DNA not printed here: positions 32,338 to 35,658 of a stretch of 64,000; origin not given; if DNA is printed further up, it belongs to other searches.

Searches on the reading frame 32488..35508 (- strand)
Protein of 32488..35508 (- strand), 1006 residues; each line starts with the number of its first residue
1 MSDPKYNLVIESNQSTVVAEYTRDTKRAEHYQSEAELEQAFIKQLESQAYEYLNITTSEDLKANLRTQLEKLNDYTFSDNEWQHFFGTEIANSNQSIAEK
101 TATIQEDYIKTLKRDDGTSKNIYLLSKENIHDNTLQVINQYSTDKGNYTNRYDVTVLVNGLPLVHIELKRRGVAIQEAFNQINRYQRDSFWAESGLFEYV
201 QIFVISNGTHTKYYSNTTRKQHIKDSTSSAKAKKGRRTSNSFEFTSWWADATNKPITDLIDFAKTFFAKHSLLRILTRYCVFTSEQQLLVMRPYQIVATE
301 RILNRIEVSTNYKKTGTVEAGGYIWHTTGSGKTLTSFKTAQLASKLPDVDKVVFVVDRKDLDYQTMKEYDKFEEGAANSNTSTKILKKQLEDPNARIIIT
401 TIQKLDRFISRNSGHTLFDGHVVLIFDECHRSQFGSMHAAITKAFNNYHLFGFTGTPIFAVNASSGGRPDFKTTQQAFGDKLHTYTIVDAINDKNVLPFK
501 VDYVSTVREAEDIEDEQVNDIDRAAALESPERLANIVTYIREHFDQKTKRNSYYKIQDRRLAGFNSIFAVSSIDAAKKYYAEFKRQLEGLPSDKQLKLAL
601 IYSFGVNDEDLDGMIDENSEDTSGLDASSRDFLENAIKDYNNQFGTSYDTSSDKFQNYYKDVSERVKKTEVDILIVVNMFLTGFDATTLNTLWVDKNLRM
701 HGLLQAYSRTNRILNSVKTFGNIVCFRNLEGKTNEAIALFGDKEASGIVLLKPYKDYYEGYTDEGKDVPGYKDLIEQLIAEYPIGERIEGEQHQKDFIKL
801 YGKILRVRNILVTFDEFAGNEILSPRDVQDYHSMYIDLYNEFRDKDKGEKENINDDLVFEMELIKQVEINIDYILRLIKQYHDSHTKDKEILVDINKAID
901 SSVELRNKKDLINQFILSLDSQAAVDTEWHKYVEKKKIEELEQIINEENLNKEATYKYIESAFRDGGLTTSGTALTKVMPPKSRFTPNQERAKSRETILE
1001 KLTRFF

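Call 15: search_protein_families(library=pfam, proteins=[window:32488-35508:-], max_evalue=0.01)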
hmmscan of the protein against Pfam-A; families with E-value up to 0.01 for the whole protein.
window:32488-35508:- (1006 aa): 7 families
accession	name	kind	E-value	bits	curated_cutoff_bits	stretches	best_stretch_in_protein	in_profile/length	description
PF12008.13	EcoR124_C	-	4.9e-65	220.2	23.1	1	749-1006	1-257/260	Type I restriction and modification enzyme - subunit R C terminal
PF22679.2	T1R_D3-like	-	1.5e-59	201.4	27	1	563-728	2-158/158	Type I restriction enzyme subunit R domain 3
PF18766.7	SWI2_SNF2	-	2e-57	194.8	26.7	1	294-521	1-211/221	SWI2/SNF2 ATPase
PF04313.20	HSDR_N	-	6.6e-47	160.4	25.1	1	31-221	1-197/198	Type I restriction enzyme R protein N terminus (HSDR_N)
PF04851.21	ResIII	-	3.3e-39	134.9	22.5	1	290-458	3-163/164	Type III restriction enzyme, res subunit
PF00270.35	DEAD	-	1.4e-09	38.3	26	1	327-457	22-160/167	DEAD/DEAH box helicase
PF10720.14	DUF2515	-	0.0026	17.6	24.3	1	27-141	56-169/294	Protein of unknown function (DUF2515)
